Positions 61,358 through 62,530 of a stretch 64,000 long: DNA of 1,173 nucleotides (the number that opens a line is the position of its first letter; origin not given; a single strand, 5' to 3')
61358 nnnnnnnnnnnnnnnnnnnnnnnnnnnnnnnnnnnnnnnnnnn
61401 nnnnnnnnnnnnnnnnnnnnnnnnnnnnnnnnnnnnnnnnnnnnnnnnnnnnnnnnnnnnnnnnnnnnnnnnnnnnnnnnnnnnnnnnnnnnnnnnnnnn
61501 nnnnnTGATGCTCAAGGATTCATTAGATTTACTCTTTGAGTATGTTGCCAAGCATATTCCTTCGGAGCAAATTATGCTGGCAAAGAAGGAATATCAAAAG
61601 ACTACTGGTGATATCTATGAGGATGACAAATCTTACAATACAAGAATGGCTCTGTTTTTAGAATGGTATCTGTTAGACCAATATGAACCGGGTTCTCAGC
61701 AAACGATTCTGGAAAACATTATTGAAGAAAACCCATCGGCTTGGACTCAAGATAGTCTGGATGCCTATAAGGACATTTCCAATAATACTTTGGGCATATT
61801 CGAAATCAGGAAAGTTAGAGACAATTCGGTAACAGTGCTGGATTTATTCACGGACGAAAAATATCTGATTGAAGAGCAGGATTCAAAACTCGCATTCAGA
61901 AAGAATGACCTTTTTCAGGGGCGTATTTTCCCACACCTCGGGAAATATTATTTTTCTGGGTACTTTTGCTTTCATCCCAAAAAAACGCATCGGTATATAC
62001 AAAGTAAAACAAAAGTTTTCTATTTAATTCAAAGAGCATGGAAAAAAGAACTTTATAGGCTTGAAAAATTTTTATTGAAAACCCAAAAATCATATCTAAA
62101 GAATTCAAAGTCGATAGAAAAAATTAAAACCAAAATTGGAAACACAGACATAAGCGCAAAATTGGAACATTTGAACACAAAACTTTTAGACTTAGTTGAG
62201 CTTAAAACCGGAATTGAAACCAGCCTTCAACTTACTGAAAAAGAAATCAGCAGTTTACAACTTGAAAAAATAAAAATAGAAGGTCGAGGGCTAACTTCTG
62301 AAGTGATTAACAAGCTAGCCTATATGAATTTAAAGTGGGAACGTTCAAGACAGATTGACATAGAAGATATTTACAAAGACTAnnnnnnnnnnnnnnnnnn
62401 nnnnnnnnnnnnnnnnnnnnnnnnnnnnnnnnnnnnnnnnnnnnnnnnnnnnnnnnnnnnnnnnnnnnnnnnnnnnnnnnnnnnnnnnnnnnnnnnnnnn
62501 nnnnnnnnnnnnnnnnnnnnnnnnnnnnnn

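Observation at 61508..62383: Unknown 291-aa coiled-coil protein locked between carA and carB by overlapping stop and start codons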

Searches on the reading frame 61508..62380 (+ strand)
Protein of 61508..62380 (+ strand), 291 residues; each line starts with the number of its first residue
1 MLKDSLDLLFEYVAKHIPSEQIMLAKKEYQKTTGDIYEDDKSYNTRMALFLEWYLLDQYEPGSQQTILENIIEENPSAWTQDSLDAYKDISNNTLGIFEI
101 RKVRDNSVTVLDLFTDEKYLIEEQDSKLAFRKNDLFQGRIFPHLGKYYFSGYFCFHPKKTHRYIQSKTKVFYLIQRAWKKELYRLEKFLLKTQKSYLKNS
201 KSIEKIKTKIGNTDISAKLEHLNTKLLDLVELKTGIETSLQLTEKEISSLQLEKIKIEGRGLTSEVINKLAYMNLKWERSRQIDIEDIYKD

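Call 3: search_protein_families(library=pfam, proteins=[window:61508-62380:+], max_evalue=1)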
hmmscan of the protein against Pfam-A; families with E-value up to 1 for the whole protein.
window:61508-62380:+ (291 aa): 3 families
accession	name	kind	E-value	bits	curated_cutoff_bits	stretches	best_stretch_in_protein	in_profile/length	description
PF05700.16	BCAS2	-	0.00036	20.6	24.5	1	176-254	123-203/206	Breast carcinoma amplified sequence 2 (BCAS2)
PF12489.13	ARA70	-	0.0085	16.6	23.6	1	158-232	33-107/131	Nuclear coactivator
PF03961.19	FapA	-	0.085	12.9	31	1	165-260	140-240/272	Flagellar Assembly Protein A beta solenoid domain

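Call 4: search_protein_families(library=ncbifam, proteins=[window:61508-62380:+], max_evalue=1)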
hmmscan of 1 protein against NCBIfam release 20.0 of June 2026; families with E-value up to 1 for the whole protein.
window:61508-62380:+ (291 aa): 1 family
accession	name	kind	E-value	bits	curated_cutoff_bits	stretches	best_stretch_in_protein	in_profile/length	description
NF033777.1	M_group_A_cterm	equivalog_domain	0.09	12.4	400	1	214-265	76-126/218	M protein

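Call 5: search_solved_structures(query=window:61508-62380:+, max_evalue=10)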
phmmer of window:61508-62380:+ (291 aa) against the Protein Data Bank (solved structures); distinct sequences matched with E-value up to 10: 0.

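Call 6: find_homologous_proteins(query=window:61508-62380:+, max_evalue=0.001)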
Query window:61508-62380:+ (291 aa): 409 proteins with E <= 0.001 among 1742 candidates; the best 120 are listed.
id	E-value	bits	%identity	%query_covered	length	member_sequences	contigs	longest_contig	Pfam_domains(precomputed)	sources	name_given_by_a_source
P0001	7.7e-185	631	100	100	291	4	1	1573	PF25948.1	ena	-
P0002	3.2e-151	521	82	100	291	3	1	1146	PF25948.1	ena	-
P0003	3.1e-142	491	76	100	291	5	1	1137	PF25948.1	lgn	-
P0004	7.1e-141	487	75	100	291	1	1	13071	PF25948.1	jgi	jgi:hypothetical protein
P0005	1.7e-135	469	74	100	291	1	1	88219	PF25948.1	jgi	jgi:hypothetical protein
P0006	2.4e-134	465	74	100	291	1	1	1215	PF25948.1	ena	-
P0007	8.4e-133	460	73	100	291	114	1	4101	PF25948.1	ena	-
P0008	1.6e-132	459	74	100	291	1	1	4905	PF25948.1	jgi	jgi:hypothetical protein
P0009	2.0e-130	452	71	100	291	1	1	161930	PF25948.1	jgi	jgi:hypothetical protein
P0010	2.2e-130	452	73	100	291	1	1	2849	PF25948.1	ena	-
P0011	2.9e-130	452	72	100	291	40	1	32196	PF25948.1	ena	-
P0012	1.4e-129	450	72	100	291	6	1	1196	PF25948.1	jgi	-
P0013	2.9e-129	449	71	100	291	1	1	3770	PF25948.1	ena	-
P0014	5.5e-129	448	71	100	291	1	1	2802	PF25948.1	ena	-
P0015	5.7e-129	448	71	100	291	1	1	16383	PF25948.1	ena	-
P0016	8.3e-129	447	71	100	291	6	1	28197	PF25948.1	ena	-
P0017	1.2e-128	447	71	100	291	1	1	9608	PF25948.1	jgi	-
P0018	1.5e-128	446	72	100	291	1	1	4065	PF25948.1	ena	-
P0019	2.0e-128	446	71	100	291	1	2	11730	PF25948.1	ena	-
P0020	2.3e-128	446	71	100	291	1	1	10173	PF25948.1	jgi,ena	jgi:hypothetical protein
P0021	2.4e-128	446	71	100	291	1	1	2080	PF25948.1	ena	-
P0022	2.6e-128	445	71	100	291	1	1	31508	PF25948.1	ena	-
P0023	2.8e-128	445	71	100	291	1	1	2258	PF25948.1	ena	-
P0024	3.2e-128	445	71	100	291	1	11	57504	PF25948.1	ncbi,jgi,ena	-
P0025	4.1e-128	445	72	100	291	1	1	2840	PF25948.1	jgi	-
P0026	4.7e-128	445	71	100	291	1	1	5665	PF25948.1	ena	-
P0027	5.4e-128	444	71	100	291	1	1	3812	PF25948.1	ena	-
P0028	5.5e-128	444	71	100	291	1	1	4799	PF25948.1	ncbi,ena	-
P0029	6.0e-128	444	71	100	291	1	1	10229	PF25948.1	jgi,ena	-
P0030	6.3e-128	444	70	100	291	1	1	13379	PF25948.1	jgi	-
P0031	7.2e-128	444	71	100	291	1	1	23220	PF25948.1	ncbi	-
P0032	7.6e-128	444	71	100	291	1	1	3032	PF25948.1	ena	-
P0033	9.5e-128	444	71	100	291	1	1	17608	PF25948.1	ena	-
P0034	1.0e-127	444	71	100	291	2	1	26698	PF25948.1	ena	-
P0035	1.0e-127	443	71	100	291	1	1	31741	PF25948.1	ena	-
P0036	1.0e-127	443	71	100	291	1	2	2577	PF25948.1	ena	-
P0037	1.1e-127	443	71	100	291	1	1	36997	PF25948.1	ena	-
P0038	1.4e-127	443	71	100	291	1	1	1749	PF25948.1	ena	-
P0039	1.4e-127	443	71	100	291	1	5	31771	PF25948.1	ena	-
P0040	1.4e-127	443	71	100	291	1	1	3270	PF25948.1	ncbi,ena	-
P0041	1.4e-127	443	71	100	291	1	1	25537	PF25948.1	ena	-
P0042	1.6e-127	443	71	100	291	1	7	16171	PF25948.1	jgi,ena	jgi:hypothetical protein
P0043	1.8e-127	443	71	100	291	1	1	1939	PF25948.1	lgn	-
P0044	2.0e-127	443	71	100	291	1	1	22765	PF25948.1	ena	-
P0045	2.2e-127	442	71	100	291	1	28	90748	PF25948.1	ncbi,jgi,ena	jgi:hypothetical protein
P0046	2.2e-127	442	71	100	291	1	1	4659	PF25948.1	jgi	-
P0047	2.4e-127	442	72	100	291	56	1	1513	PF25948.1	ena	-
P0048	2.6e-127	442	70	100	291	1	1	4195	PF25948.1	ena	-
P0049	2.6e-127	442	71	100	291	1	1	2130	PF25948.1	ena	-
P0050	3.5e-127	442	69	100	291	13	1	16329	PF25948.1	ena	-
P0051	3.6e-127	442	71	100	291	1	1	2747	PF25948.1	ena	-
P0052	3.8e-127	442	70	100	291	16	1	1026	PF25948.1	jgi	-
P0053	3.9e-127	442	70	100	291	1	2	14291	PF25948.1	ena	-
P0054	4.0e-127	442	70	100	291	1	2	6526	PF25948.1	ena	-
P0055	5.0e-127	441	71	100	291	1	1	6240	PF25948.1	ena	-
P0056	5.2e-127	441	70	100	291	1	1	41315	PF25948.1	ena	-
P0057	5.2e-127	441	71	100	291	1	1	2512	PF25948.1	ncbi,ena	-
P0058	5.3e-127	441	71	100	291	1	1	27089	PF25948.1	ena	-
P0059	5.3e-127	441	70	100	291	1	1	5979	PF25948.1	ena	-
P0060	5.5e-127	441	70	100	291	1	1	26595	PF25948.1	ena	-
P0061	5.7e-127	441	71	100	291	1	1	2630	PF25948.1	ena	-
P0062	5.7e-127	441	70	100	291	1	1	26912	PF25948.1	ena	-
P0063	7.1e-127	441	70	100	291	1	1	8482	PF25948.1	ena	-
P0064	8.0e-127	441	70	100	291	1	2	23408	PF25948.1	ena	-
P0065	9.4e-127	440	70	100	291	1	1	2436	PF25948.1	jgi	-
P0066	9.5e-127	440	70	100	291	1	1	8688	PF25948.1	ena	-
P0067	9.7e-127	440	70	100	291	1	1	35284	PF25948.1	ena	-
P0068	1.0e-126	440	70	100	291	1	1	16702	PF25948.1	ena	-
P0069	1.2e-126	440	71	100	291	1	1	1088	PF25948.1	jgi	jgi:hypothetical protein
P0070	1.3e-126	440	70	100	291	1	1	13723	PF25948.1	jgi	-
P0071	1.4e-126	440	70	100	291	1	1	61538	PF25948.1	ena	-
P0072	1.4e-126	440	70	100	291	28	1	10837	PF25948.1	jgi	jgi:hypothetical protein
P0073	1.5e-126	440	70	100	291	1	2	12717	PF25948.1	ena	-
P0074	1.6e-126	440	70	100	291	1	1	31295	PF25948.1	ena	-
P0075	1.9e-126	439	70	100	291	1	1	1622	PF25948.1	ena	-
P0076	2.0e-126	439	70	100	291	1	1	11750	PF25948.1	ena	-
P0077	2.1e-126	439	70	100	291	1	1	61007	PF25948.1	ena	-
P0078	2.5e-126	439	70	100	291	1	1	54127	PF25948.1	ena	-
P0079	2.7e-126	439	70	100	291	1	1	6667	PF25948.1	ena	-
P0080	2.8e-126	439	70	100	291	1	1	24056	PF25948.1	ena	-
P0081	2.9e-126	439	70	100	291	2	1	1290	PF25948.1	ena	-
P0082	3.4e-126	439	70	100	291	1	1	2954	PF25948.1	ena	-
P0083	3.5e-126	438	70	100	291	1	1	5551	PF25948.1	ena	-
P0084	3.7e-126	438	70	100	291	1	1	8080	PF25948.1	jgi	-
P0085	4.7e-126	438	70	100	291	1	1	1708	PF25948.1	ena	-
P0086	8.2e-126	437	70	100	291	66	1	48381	PF25948.1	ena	-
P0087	8.4e-126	437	70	100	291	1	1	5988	PF25948.1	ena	-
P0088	1.2e-125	437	70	100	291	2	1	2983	PF25948.1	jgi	-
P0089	1.3e-125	437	70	100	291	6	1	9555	PF25948.1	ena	-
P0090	2.4e-125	436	70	100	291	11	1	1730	PF25948.1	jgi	-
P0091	2.4e-125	436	70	100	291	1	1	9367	PF25948.1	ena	-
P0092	2.6e-125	436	70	100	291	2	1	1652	PF25948.1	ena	-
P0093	8.6e-125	434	70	100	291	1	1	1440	PF25948.1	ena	-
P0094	1.2e-124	433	69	100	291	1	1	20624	PF25948.1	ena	-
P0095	2.0e-124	433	70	100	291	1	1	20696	PF25948.1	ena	-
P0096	3.4e-124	432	70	100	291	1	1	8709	PF25948.1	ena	-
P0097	3.0e-123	429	68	100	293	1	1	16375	PF25948.1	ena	-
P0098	3.6e-123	429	68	100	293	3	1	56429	PF25948.1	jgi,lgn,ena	jgi:hypothetical protein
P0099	8.9e-122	424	68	100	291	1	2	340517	PF25948.1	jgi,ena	jgi:hypothetical protein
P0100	1.8e-118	413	67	100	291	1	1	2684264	PF25948.1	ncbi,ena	-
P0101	2.1e-118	413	68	100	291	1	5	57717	PF25948.1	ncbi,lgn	-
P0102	2.5e-118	413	70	100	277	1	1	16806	PF25948.1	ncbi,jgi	-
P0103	9.9e-118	411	72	92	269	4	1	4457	PF25948.1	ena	-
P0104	1.3e-117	410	66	100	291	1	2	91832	PF25948.1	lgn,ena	-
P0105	9.7e-117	408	66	100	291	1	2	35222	PF25948.1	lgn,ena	-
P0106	1.9e-116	407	65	100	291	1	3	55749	PF25948.1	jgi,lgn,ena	-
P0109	4.6e-115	402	66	100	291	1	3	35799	PF25948.1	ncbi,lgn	-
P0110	8.2e-115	401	65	100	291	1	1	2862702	PF25948.1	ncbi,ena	-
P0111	1.2e-114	401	64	100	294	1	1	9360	PF25948.1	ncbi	-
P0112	1.3e-114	401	65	100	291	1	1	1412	PF25948.1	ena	-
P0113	1.1e-113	397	66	100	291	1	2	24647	PF25948.1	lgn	-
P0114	2.0e-113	397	64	100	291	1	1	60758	PF25948.1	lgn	-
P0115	2.3e-113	396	65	100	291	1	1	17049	PF25948.1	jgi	jgi:hypothetical protein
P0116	1.4e-112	394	65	100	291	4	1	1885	PF25948.1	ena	-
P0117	2.0e-112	393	65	100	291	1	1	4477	PF25948.1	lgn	-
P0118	1.1e-111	391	63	100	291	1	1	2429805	PF25948.1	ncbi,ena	-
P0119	1.5e-111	390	63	100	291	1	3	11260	PF25948.1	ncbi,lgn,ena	-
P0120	1.6e-111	390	63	100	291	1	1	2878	PF25948.1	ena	-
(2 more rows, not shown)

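Call 8: find_encoding_contigs(protein=P0100, flank=8000, max_places=2)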
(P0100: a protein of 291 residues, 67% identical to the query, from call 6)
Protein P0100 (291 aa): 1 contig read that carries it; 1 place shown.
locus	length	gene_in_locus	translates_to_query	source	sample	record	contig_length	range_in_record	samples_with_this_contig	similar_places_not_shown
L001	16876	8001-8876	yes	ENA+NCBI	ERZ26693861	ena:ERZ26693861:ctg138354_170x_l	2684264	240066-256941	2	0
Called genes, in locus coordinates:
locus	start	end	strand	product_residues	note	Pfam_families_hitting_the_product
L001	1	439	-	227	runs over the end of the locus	-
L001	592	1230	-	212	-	-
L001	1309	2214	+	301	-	PF00226:DnaJ, PF01556:DnaJ_C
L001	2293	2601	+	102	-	PF00111:Fer2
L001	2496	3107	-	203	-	PF07719:TPR_2 (faint), PF13424:TPR_12 (faint)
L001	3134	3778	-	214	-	-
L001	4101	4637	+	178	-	PF00156:Pribosyltran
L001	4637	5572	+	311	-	PF02729:OTCace_N, PF00185:OTCace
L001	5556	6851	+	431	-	PF07969:Amidohydro_3 (weak), PF12890:DHOase, PF01979:Amidohydro_1, PF07969:Amidohydro_3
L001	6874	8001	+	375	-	PF00988:CPSase_sm_chain, PF00117:GATase, PF07722:Peptidase_C26 (faint)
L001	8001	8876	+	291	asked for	PF25948:DUF7986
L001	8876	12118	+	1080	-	PF25596:CPSase_L_D1, PF02786:CPSase_L_D2, PF02787:CPSase_L_D3, PF25596:CPSase_L_D1, PF02222:ATP-grasp (weak), PF02655:ATP-grasp_3 (weak), PF02786:CPSase_L_D2, PF02142:MGS, +4 more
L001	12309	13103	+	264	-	PF03781:FGE-sulfatase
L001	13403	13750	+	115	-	PF00633:HHH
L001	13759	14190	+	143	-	PF00246:Peptidase_M14, PF24827:AstE_AspA_cat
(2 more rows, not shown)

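Call 9: find_encoding_contigs(protein=P0118, flank=8000, max_places=2)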
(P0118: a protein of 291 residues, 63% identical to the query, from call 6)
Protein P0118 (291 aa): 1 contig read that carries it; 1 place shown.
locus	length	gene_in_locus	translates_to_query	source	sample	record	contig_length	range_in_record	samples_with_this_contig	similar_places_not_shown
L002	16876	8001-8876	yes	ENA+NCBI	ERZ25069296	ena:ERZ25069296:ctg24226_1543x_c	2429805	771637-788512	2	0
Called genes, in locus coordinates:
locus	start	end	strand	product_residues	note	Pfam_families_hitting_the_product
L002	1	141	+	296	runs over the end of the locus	PF00226:DnaJ, PF01556:DnaJ_C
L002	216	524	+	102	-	PF00111:Fer2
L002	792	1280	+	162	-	-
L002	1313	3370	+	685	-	PF05345:He_PIG (weak), PF02010:REJ (weak), PF18911:PKD_4 (faint), PF17963:Big_9, PF22352:K319L-like_PKD, PF21027:Sde0182_C (faint), PF02010:REJ (weak), PF22352:K319L-like_PKD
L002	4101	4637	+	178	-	PF00156:Pribosyltran, PF14681:UPRTase (weak)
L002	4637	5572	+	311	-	PF02729:OTCace_N, PF00185:OTCace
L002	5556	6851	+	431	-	PF12890:DHOase, PF01979:Amidohydro_1, PF07969:Amidohydro_3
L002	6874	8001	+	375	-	PF00988:CPSase_sm_chain, PF00117:GATase, PF07722:Peptidase_C26 (faint)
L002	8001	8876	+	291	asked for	PF25948:DUF7986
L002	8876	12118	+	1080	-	PF25596:CPSase_L_D1, PF02786:CPSase_L_D2, PF02787:CPSase_L_D3, PF25596:CPSase_L_D1, PF02222:ATP-grasp, PF02655:ATP-grasp_3 (weak), PF02786:CPSase_L_D2, PF02142:MGS, +3 more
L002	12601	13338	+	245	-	PF03781:FGE-sulfatase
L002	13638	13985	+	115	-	PF00633:HHH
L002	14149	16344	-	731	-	PF01464:SLT, PF23446:LysM1_NFP_LYK (faint), PF23473:LysM3_LYK4_5 (faint), PF01476:LysM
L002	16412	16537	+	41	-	-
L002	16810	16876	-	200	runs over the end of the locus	PF01121:CoaE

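Call 13: find_related_loci(query=window:61508-62380:+, collection=genome_contigs, flank=6000)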
Query window:61508-62380:+ (291 aa) in genome_contigs; peptide patterns used: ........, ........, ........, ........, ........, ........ (x = any residue, [..] = any of these).
377 stretches matched a pattern; 27 encode a relative of the query (tblastn E <= 1e-3); 27 distinct loci.
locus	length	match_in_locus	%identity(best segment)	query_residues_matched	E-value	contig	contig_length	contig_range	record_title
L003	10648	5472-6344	82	1-291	2e-161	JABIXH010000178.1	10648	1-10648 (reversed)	MAG: Nitrospina sp. isolate SI073_bin113 k141_1468366, whole genome shotgun sequence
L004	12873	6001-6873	70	1-291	3e-135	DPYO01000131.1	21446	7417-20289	MAG TPA_asm: Candidatus Neomarinimicrobiota bacterium isolate UBA8229 contig_6452, whole genome shotgun sequence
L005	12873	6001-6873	67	1-291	2e-127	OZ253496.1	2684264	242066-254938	MAG: Nitrospinales bacterium isolate df65dd65-b23d-4177-8dc5-9078cc071d11 genome assembly, chromosome: 1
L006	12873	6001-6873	66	1-291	2e-126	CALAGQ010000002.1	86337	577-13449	MAG TPA_asm: uncultured Nitrospina sp. isolate ERR2206756_bin.76_CONCOCT_v1.1_MAG genome assembly, contig: ERZ887841.42,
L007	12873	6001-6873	66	1-291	5e-124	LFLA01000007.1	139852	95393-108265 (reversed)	MAG: Nitrospina sp. LS_NOB contig7157, whole genome shotgun sequence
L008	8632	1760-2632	64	1-291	7e-124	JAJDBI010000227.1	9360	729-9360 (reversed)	MAG: Nitrospinaceae bacterium isolate OFTM91 OFTM91_226, whole genome shotgun sequence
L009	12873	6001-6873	63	1-291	3e-121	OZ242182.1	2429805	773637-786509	MAG: Nitrospinales bacterium isolate ec82e2e8-b931-44c7-adfe-dcca6f622aa9 genome assembly, chromosome: 1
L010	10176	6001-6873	63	1-291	2e-120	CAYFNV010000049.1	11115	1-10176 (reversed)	MAG TPA_asm: uncultured Nitrospina sp. isolate ERP019367_co1_61 genome assembly, contig: NODE_3991_length_11115_cov_27.7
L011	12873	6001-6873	64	1-291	3e-119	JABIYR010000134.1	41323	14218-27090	MAG: Nitrospina sp. isolate SI073_bin146 k141_874159, whole genome shotgun sequence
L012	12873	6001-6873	62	1-291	2e-119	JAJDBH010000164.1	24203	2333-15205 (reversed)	MAG: Nitrospinaceae bacterium isolate OFTM387 OFTM387_163, whole genome shotgun sequence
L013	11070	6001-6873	63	1-291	4e-118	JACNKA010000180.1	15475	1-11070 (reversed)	MAG: Nitrospinota bacterium isolate NIOZ-UU48 NIOZ-UU_NODE_4785_length_15475_cov_8.73632, whole genome shotgun sequence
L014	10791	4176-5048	62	1-291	1e-112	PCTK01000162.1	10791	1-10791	MAG: Nitrospinae bacterium CG22_combo_CG10-13_8_21_14_all_47_10 CG22_scaffold_3790_c, whole genome shotgun sequence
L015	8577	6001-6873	62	1-291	4e-112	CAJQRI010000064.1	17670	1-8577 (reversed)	MAG: uncultured Nitrospinae bacterium isolate RIS_SAG_05 genome assembly, contig: c_000000000416, whole genome shotgun s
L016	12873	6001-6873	59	1-291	1e-106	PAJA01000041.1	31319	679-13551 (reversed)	MAG: Nitrospina sp. isolate NAT221 78244, whole genome shotgun sequence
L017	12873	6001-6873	52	1-291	6e-93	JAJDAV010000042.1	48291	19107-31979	MAG: Nitrospinaceae bacterium isolate OFTM135 OFTM135_41, whole genome shotgun sequence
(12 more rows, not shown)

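Call 14: search_protein_representatives(protein=window:61508-62380:+)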
Query: 291 residues. Proteins with E-value up to 0.001 (for the whole library): 560; up to 1e-10: 168; up to 1e-30: 30. The best 150 are listed.
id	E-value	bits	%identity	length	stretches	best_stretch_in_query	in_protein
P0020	7.4e-129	445.6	71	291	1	1-290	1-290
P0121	4.4e-88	311.9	52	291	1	1-290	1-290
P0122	2.6e-70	253.6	42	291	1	1-290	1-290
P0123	3.3e-70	253.2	54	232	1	61-291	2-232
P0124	2.9e-67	243.6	44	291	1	1-290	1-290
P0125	4.6e-65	236.3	73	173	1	15-158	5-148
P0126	5.6e-59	216.4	40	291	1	1-290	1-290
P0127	4.3e-56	206.9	37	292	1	2-290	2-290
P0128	1.1e-55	205.5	38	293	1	1-290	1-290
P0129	3.4e-52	194.2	37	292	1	7-289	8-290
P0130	2.7e-50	187.9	37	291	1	2-291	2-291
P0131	2.3e-49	184.8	39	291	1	1-290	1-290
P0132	1.1e-48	182.6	35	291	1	1-291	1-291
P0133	6.0e-48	180.2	35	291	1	1-291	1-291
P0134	1.0e-46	176.2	38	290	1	1-291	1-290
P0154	5.7e-28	114.7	38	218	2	3-178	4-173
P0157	8.9e-26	107.5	37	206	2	10-168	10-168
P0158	1.1e-25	107.2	34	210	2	1-169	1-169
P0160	9.9e-25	104.1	32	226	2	17-169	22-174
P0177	2.6e-19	86.3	27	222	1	6-169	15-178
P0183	3.3e-18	82.7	27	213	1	2-194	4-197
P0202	1.6e-16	77.1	31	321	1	19-220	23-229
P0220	1.8e-14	70.5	30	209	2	8-162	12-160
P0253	2.4e-12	63.4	28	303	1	9-290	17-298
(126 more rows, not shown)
